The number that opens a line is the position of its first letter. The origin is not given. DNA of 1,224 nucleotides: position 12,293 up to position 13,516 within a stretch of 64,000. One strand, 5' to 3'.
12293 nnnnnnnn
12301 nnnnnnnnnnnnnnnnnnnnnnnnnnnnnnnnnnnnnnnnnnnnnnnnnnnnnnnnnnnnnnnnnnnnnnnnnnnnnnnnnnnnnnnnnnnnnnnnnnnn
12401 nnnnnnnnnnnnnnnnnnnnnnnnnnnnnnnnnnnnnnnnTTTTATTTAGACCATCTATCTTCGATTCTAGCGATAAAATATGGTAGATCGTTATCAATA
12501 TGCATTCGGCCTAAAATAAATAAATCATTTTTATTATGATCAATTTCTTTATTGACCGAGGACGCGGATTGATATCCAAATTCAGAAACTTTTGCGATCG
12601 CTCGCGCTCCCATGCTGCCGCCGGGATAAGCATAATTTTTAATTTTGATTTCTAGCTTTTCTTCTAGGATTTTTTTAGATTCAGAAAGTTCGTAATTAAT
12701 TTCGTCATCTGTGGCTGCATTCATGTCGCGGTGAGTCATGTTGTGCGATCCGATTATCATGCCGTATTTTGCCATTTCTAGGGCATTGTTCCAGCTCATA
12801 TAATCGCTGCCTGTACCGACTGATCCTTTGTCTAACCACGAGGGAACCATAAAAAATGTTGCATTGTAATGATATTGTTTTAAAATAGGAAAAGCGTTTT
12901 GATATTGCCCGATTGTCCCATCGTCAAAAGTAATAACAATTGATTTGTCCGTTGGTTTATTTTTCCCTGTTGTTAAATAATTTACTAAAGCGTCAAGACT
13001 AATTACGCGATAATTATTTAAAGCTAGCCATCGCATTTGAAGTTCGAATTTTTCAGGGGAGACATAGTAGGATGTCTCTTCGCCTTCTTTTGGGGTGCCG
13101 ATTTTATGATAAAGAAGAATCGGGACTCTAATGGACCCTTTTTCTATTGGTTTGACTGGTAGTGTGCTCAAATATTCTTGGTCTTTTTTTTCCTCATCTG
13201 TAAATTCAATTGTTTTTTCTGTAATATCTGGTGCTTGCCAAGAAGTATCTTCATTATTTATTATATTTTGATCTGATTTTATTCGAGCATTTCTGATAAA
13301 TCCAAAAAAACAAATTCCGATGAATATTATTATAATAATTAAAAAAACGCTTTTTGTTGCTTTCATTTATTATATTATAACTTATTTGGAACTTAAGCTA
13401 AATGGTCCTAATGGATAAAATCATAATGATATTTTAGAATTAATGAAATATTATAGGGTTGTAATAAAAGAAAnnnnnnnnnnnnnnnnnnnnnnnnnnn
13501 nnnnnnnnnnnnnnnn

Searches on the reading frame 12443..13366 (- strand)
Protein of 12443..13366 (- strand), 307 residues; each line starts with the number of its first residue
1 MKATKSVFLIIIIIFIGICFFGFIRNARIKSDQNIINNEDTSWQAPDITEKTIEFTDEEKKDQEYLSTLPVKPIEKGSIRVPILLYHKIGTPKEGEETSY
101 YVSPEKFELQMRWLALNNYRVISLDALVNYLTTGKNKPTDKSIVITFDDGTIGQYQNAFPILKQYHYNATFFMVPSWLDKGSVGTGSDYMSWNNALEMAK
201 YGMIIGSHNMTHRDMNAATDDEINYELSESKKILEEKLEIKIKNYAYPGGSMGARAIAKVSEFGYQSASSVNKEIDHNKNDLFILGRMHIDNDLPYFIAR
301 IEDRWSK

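Call 3: search_protein_families(library=pfam, proteins=[window:12443-13366:-], max_evalue=1)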
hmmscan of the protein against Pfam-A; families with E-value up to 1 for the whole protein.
window:12443-13366:- (307 aa): 3 families
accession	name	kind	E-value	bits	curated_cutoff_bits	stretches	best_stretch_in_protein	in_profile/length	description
PF01522.26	Polysacc_deac_1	-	1.2e-26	93.5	23.1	1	135-267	1-123/124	Polysaccharide deacetylase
PF10096.14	DUF2334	-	0.0092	16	26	1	151-227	14-94/203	Uncharacterized protein conserved in bacteria (DUF2334)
PF02532.19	PsbI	-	0.55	10.7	27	1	5-26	5-26/36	Photosystem II reaction centre I protein (PSII 4.8 kDa protein)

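Call 9: search_protein_families(library=ncbifam, proteins=[window:12443-13366:-], max_evalue=1)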
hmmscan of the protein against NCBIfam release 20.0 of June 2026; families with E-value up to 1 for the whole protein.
window:12443-13366:- (307 aa): 13 families
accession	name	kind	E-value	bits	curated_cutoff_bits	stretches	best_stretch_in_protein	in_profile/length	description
TIGR03938.2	deacetyl_PgaB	equivalog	2.6e-26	92.1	321.9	2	83-216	5-150/621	poly-beta-1,6-N-acetyl-D-glucosamine N-deacetylase PgaB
TIGR03933.1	PIA_icaB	equivalog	1.4e-16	60.8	248.35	1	97-293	30-232/245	intercellular adhesin biosynthesis polysaccharide N-deacetylase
NF011177.0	PRK14582.1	equivalog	6.5e-16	57.7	923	2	95-210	62-186/671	poly-beta-1,6-N-acetyl-D-glucosamine N-deacetylase PgaB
TIGR02764.1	spore_ybaN_pdaB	equivalog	2.3e-14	53.6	237.4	1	139-269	4-125/191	polysaccharide deacetylase family sporulation protein PdaB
NF011176.0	PRK14581.1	equivalog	6e-13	47.8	1091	1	102-213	69-189/673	poly-beta-1,6-N-acetyl-D-glucosamine N-deacetylase PgaB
TIGR02884.1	spore_pdaA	equivalog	7.4e-10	38.9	298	1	138-267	34-155/224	delta-lactam-biosynthetic de-N-acetylase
TIGR02873.1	spore_ylxY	hypoth_equivalog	1e-09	38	391.5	1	157-279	102-214/268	probable sporulation protein, polysaccharide deacetylase family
TIGR04243.1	nodulat_NodB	equivalog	1.4e-07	31.2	240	1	141-266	2-119/197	chitooligosaccharide deacetylase NodB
NF050820.1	PolSacchBiosHfsH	equivalog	3.6e-05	23.6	400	1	138-258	31-149/249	oligosaccharide deacetylase HfsH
NF045822.1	PgAcgDacpgdA2_Bac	equivalog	0.00018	20.9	400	1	141-253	70-172/274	peptidoglycan-N-acetylglucosamine deacetylase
TIGR03006.1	pepcterm_polyde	equivalog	0.00022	20.5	276.2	1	196-277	67-150/272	XrtA system polysaccharide deacetylase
NF045821.1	PgAcgDacpgdA1_Bac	equivalog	0.0005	19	400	1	140-251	86-189/282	peptidoglycan-N-acetylglucosamine deacetylase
NF008672.1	PRK11677.1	equivalog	0.043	13.7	150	1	190-239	1-50/133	Z-ring associated protein ZapG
